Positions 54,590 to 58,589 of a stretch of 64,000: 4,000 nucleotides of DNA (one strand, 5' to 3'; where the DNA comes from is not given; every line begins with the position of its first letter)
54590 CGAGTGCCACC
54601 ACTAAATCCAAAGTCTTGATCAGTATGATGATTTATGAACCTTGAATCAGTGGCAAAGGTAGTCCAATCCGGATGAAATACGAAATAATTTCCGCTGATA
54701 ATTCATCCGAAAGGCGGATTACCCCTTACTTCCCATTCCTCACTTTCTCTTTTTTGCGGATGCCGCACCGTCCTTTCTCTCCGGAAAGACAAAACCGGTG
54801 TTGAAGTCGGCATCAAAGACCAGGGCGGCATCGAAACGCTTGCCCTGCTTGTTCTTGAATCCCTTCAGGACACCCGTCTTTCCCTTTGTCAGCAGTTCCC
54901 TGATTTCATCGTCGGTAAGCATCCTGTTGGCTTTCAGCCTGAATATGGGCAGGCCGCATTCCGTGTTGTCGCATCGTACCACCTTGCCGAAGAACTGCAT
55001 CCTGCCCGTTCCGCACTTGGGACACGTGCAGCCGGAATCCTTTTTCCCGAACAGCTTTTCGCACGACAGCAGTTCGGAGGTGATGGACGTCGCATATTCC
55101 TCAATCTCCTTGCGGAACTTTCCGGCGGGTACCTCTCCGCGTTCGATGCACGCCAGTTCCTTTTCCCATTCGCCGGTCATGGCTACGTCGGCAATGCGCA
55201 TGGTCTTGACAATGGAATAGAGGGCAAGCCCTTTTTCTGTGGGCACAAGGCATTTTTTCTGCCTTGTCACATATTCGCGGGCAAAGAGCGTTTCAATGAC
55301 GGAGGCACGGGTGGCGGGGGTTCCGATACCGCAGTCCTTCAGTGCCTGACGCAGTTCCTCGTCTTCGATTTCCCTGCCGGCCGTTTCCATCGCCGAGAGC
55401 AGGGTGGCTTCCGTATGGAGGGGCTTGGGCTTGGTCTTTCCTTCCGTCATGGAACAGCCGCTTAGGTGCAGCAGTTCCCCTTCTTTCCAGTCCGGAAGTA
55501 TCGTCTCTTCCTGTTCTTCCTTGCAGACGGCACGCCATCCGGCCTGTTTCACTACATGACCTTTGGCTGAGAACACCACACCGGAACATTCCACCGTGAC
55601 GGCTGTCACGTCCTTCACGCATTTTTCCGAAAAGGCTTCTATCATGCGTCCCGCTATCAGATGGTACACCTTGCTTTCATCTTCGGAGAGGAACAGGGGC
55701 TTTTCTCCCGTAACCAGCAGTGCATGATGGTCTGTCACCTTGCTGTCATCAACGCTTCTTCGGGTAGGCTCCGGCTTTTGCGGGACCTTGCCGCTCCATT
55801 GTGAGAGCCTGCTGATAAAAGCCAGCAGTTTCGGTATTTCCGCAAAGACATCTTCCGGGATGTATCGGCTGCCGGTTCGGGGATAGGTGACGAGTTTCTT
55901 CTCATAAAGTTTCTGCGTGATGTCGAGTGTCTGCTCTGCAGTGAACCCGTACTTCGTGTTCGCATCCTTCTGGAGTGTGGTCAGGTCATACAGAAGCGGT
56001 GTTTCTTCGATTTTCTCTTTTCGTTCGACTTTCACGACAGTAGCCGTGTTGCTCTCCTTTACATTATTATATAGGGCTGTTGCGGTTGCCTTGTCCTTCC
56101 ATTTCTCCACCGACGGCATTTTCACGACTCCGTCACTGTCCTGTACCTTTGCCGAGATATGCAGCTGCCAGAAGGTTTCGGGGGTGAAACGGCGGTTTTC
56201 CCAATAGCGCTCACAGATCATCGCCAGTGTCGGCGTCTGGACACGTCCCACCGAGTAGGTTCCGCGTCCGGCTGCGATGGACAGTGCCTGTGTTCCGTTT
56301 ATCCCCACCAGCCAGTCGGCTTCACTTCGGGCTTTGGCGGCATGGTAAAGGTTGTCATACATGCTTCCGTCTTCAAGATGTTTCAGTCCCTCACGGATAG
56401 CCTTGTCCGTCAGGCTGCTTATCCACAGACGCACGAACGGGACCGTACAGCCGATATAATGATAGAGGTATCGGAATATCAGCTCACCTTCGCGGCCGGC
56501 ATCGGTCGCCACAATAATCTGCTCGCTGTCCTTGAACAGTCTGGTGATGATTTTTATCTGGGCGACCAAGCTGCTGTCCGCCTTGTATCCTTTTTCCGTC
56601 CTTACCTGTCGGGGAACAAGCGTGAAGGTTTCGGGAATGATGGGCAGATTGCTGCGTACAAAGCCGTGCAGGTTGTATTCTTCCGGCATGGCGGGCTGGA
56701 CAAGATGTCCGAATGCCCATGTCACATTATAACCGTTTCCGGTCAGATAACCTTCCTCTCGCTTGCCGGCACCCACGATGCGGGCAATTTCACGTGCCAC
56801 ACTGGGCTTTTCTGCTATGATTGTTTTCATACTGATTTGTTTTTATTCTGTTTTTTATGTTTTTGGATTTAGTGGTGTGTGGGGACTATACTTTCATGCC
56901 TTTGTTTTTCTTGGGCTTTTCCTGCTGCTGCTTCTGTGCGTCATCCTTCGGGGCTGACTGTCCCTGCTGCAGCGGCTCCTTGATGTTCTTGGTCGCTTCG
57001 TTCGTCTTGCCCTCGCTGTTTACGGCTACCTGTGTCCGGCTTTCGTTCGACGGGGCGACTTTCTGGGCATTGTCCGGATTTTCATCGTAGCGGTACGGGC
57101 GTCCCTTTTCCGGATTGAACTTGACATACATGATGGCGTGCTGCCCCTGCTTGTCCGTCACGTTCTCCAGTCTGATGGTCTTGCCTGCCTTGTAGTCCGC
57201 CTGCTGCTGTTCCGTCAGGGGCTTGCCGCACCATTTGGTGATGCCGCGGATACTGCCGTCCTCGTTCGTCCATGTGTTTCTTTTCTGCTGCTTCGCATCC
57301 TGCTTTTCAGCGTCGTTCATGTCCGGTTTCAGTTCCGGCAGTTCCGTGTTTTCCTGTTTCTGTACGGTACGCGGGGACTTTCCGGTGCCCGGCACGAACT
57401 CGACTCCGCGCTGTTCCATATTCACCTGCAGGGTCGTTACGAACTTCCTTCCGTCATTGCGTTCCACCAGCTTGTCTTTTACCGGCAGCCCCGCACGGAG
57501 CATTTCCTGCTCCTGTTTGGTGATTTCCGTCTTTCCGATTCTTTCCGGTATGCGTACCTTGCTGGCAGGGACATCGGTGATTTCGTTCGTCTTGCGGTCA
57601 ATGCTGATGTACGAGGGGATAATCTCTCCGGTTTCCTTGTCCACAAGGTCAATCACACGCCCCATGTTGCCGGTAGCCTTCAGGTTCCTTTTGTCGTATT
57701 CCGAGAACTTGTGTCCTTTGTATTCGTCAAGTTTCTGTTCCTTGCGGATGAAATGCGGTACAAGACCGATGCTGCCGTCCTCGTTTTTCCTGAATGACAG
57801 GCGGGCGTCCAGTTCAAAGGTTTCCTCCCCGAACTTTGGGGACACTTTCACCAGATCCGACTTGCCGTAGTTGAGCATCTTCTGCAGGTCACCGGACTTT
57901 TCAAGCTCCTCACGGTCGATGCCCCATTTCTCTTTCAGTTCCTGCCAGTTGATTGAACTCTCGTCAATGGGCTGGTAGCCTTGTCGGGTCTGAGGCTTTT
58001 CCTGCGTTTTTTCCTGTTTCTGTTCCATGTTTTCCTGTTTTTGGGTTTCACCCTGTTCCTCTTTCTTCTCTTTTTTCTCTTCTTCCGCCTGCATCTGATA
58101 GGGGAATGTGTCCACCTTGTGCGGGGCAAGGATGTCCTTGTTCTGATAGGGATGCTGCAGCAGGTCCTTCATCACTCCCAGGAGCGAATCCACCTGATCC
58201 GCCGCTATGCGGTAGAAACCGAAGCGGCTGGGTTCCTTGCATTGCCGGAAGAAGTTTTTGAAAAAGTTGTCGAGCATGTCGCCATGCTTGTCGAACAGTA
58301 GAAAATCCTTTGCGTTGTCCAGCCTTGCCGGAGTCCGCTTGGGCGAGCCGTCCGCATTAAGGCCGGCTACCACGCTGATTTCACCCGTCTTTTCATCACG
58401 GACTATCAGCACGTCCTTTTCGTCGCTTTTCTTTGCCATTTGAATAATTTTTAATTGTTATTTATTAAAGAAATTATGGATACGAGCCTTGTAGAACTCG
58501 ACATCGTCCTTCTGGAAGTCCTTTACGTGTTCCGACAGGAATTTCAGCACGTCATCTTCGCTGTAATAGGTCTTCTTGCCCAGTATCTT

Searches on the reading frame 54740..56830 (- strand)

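Call 27: search_protein_families(library=pfam, proteins=[window:54740-56830:-], max_evalue=0.001)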
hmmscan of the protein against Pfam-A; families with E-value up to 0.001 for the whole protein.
window:54740-56830:- (696 aa): 3 families
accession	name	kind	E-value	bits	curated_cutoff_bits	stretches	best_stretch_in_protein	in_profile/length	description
PF01131.25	Topoisom_bac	-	8.4e-127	424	35.1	1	157-569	2-406/411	DNA topoisomerase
PF13342.12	Toprim_Crpt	-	7.3e-20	71.2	32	1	624-683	1-60/60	C-terminal repeat of topoisomerase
PF01751.28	Toprim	-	2.8e-10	40.7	23.1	1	4-137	3-93/96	Toprim domain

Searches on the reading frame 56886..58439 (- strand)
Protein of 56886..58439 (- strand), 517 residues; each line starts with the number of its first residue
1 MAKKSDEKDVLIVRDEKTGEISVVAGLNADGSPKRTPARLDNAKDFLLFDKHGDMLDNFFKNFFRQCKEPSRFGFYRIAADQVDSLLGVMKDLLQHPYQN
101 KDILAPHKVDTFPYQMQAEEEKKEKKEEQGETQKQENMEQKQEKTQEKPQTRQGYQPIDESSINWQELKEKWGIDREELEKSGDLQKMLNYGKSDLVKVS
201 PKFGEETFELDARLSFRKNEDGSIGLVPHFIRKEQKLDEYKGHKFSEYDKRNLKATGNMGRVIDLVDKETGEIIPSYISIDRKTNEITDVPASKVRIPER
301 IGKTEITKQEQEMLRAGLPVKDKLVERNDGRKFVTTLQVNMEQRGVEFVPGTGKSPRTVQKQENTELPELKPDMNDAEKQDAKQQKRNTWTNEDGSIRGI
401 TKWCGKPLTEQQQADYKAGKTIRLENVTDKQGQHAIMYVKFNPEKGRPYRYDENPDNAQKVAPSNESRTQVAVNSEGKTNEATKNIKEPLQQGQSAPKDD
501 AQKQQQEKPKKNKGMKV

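Call 27: search_protein_families(library=pfam, proteins=[window:56886-58439:-], max_evalue=0.001)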
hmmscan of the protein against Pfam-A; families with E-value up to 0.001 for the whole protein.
window:56886-58439:- (517 aa): 2 families
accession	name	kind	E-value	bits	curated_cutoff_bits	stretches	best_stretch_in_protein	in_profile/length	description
PF13351.11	DUF4099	-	3.2e-30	104.6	22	1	158-239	1-81/82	Protein of unknown function (DUF4099)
PF13101.12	DUF3945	-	1.6e-21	76.2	21.9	1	281-328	1-49/50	Protein of unknown function (DUF3945)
